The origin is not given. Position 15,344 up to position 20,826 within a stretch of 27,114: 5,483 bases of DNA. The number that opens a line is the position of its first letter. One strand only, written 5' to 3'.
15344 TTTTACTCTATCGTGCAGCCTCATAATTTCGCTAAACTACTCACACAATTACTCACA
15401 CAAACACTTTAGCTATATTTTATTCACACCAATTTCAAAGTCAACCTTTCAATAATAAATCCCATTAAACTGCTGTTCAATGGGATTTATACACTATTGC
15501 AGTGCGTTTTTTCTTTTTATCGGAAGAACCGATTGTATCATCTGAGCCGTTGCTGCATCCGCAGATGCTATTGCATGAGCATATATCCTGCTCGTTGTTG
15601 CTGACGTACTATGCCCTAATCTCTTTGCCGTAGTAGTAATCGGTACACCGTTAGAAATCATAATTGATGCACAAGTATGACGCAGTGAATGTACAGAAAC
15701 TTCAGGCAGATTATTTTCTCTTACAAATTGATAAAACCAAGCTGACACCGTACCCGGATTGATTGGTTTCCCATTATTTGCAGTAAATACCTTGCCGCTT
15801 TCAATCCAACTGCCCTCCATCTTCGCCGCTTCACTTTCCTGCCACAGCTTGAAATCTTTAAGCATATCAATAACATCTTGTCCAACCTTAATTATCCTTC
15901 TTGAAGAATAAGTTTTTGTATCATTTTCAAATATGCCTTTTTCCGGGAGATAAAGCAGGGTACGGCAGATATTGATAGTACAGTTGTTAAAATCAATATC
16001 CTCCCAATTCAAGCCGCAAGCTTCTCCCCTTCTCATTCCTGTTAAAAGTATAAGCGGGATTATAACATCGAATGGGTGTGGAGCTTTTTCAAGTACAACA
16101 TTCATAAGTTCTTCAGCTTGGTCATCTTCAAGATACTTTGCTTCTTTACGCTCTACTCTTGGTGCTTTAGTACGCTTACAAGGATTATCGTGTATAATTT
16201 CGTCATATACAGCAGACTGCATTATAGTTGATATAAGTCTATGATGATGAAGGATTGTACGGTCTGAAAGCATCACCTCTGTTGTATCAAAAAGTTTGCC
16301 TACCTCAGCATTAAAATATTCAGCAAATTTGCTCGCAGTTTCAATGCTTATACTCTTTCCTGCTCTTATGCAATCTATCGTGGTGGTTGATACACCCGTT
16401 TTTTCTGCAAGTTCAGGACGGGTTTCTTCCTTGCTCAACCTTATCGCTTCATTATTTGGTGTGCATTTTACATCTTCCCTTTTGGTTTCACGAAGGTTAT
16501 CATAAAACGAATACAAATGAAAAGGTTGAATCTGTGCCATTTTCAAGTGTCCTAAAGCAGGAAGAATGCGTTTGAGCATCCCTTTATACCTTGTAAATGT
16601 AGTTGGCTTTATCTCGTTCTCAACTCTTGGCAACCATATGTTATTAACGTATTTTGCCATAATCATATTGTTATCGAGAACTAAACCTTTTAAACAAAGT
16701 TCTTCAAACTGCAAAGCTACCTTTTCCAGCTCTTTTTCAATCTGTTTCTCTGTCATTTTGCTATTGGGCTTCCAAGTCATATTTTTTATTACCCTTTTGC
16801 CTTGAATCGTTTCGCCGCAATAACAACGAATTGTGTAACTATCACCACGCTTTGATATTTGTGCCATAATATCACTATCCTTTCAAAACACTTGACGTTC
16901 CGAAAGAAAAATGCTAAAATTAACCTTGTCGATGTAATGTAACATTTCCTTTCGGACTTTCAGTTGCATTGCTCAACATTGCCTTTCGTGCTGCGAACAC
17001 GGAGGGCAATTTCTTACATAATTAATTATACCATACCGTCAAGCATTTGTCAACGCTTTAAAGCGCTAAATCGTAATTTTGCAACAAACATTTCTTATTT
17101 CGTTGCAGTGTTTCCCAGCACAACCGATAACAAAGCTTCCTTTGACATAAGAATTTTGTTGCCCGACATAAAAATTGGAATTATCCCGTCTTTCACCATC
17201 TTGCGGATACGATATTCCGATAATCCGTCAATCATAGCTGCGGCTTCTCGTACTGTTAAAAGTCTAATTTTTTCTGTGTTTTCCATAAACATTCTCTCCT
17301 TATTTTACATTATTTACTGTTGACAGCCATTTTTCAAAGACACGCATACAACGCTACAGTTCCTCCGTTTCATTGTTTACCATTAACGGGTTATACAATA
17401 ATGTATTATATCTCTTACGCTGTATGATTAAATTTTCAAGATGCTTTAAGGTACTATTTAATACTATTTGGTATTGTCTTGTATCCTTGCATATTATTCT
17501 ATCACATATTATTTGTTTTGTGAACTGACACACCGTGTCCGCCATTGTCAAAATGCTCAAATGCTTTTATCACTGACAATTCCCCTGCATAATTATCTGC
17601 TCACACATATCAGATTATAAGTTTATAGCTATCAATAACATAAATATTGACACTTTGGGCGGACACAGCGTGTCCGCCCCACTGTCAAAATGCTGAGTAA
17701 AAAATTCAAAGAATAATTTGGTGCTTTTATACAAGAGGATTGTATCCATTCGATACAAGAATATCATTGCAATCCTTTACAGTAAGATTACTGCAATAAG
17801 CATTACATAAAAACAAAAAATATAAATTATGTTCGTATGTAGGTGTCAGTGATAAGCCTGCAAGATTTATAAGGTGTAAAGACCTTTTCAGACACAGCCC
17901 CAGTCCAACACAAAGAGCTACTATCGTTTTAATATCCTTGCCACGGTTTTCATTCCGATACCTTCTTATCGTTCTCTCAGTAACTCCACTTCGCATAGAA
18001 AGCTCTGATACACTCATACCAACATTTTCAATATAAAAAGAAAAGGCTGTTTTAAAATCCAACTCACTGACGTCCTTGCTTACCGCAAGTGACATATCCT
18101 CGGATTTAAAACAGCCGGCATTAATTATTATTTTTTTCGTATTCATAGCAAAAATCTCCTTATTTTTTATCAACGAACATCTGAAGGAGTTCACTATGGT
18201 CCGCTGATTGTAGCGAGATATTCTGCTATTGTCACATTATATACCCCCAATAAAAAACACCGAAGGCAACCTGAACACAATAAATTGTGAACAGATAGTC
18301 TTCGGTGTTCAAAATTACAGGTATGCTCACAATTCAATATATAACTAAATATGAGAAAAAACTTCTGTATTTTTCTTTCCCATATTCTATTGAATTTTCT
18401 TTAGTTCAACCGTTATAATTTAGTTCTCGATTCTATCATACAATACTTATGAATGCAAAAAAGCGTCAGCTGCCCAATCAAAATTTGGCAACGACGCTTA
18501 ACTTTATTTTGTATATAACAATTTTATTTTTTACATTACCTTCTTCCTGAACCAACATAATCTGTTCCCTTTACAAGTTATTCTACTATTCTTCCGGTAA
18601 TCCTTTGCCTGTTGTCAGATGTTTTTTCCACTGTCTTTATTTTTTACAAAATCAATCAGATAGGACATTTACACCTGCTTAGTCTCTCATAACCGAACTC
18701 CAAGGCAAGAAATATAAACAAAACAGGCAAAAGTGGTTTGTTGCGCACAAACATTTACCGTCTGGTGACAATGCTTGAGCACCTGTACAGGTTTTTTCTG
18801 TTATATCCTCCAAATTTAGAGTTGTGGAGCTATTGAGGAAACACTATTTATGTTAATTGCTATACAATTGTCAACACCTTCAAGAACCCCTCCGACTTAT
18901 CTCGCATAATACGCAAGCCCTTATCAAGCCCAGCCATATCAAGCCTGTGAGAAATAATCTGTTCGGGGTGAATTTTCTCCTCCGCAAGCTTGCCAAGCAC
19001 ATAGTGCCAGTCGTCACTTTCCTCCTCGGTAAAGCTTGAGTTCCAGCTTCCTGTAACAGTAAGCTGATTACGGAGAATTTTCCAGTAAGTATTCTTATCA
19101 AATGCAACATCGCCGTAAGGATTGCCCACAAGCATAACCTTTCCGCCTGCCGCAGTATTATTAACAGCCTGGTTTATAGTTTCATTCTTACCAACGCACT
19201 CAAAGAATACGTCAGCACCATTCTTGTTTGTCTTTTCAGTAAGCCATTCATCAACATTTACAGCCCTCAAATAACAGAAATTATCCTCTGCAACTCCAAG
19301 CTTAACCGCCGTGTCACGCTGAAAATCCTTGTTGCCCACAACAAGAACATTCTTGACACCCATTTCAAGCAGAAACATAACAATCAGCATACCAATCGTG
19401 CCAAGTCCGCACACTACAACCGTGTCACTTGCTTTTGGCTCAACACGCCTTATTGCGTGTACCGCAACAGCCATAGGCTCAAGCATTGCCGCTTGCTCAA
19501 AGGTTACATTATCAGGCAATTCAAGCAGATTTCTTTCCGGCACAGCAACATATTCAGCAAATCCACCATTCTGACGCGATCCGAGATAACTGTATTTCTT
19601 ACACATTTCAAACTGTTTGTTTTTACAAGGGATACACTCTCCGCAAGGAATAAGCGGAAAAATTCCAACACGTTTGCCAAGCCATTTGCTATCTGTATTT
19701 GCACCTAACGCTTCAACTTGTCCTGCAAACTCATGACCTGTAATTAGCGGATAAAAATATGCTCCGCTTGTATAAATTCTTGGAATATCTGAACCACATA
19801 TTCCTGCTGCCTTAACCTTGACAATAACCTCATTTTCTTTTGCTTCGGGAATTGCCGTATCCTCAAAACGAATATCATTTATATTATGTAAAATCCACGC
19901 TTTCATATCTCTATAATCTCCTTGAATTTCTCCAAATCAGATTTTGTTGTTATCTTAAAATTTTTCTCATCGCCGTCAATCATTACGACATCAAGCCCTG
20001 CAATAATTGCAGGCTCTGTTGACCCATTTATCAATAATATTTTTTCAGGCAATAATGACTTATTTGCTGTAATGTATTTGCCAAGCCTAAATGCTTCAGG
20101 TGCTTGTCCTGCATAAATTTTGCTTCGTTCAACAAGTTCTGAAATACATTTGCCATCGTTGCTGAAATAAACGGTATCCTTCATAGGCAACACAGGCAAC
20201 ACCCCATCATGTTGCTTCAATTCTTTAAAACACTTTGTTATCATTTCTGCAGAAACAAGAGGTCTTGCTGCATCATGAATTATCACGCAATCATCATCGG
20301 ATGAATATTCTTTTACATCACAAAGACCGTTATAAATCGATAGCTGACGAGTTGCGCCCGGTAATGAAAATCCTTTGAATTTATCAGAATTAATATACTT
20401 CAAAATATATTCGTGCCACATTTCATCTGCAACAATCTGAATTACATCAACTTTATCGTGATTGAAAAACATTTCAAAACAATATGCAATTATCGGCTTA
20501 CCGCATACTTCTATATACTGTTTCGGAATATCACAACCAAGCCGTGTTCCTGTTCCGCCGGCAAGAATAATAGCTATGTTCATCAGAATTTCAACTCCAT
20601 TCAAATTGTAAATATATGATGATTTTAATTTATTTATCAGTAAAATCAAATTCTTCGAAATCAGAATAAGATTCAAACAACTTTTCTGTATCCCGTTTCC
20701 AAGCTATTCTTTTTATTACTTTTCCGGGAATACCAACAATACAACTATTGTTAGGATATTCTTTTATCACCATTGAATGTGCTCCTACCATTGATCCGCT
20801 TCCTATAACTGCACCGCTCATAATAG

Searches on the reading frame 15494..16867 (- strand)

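Call 18: search_protein_families(library=pfam, proteins=[window:15494-16867:-], max_evalue=0.001)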
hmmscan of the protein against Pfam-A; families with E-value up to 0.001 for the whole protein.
window:15494-16867:- (457 aa): 4 families
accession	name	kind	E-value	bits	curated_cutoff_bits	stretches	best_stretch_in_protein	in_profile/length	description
PF00589.27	Phage_integrase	-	7.2e-28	97.9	27.1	1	244-432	1-168/172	Phage integrase family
PF14659.12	Phage_int_SAM_3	-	4.3e-11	43.3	22.6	1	76-125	7-57/58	Phage integrase, N-terminal SAM-like domain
PF01381.28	HTH_3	-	0.00032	21.1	23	1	152-188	14-51/55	Helix-turn-helix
PF13443.12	HTH_26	-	0.00041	21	22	0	149-195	12-60/63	Cro/C1-type HTH DNA-binding domain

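Call 19: search_protein_families(library=phrogs, proteins=[window:15494-16867:-], max_evalue=0.001)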
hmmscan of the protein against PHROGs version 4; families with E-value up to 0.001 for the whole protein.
window:15494-16867:- (457 aa): 9 families
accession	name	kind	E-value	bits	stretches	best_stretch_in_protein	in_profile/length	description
phrog_1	-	integration and excision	1.6e-68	233.5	1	6-454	119-457/611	integrase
phrog_216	-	integration and excision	3.5e-33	116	1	209-446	19-238/301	integrase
phrog_7685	-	integration and excision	3.3e-15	57.3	1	318-447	123-238/240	integrase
phrog_8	-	transcription regulation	2.1e-06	28.4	1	139-227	165-258/346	transcriptional regulator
phrog_25914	-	DNA, RNA and nucleotide metabolism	4.1e-05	24.6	1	135-196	26-88/96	HTH DNA binding protein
phrog_5823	-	transcription regulation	7.9e-05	23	1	141-212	13-85/404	transcriptional regulator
phrog_7244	-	integration and excision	8.6e-05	22.9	1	213-291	147-223/263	integrase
phrog_37709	-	unknown function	0.00021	22.3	1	208-295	24-106/116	-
phrog_34557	-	integration and excision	0.00063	20.5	0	274-440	8-175/183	integrase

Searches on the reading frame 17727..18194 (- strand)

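Call 18: search_protein_families(library=pfam, proteins=[window:17727-18194:-], max_evalue=0.001)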
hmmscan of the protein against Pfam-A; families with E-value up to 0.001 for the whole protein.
window:17727-18194:- (155 aa): 1 family
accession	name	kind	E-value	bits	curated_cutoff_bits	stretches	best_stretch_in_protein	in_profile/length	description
PF01381.28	HTH_3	-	0.00029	21.2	23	1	56-99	6-49/55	Helix-turn-helix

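Call 19: search_protein_families(library=phrogs, proteins=[window:17727-18194:-], max_evalue=0.001)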
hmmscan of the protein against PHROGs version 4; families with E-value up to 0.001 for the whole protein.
window:17727-18194:- (155 aa): 2 families
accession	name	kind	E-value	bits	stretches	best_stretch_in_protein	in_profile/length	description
phrog_4031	-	unknown function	2.2e-09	37.3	1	46-149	518-621/626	-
phrog_1373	-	transcription regulation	0.00049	21.1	1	43-103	60-120/166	transcriptional regulator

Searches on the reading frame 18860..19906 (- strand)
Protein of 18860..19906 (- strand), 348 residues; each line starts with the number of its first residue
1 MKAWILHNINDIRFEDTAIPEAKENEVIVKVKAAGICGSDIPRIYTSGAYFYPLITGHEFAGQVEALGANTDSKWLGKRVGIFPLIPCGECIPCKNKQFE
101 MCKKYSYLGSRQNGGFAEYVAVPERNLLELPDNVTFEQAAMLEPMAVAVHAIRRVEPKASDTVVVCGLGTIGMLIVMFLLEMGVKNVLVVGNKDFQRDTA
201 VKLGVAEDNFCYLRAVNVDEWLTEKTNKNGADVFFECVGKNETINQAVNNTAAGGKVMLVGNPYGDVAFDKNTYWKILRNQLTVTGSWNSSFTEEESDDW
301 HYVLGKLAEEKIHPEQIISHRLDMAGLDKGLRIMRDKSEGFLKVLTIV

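Call 18: search_protein_families(library=pfam, proteins=[window:18860-19906:-], max_evalue=0.001)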
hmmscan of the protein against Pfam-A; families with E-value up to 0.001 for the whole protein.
window:18860-19906:- (348 aa): 3 families
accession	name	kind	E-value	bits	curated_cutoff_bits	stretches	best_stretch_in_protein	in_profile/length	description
PF08240.17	ADH_N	-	6.7e-29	100.6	23.5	1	24-132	2-104/104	Alcohol dehydrogenase GroES-like domain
PF00107.32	ADH_zinc_N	-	3.2e-21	76.1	31.8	1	171-300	2-120/129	Zinc-binding dehydrogenase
PF16912.11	Glu_dehyd_C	-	8.9e-10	38.8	34.9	1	140-294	5-165/211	Glucose dehydrogenase C-terminus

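Call 19: search_protein_families(library=phrogs, proteins=[window:18860-19906:-], max_evalue=0.001)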
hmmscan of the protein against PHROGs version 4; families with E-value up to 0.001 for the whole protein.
window:18860-19906:- (348 aa): 1 family
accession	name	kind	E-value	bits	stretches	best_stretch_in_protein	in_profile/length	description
phrog_2640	-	other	2.7e-73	247.8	1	1-345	1-342/345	zinc containing alcohol dehydrogenase superfamily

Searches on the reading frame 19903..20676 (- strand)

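Call 18: search_protein_families(library=pfam, proteins=[window:19903-20676:-], max_evalue=0.001)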
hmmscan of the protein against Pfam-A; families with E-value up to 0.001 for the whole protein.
window:19903-20676:- (257 aa): 3 families
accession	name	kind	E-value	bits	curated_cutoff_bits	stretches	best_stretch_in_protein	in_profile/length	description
PF01128.25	IspD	-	3.3e-37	128.8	27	1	34-252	2-216/221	2-C-methyl-D-erythritol 4-phosphate cytidylyltransferase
PF12804.13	NTP_transf_3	-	7.7e-08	33.1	27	1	35-160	1-120/160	MobA-like NTP transferase domain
PF00483.29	NTP_transferase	-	2.4e-06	27.7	21.2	1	35-88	2-59/245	Nucleotidyl transferase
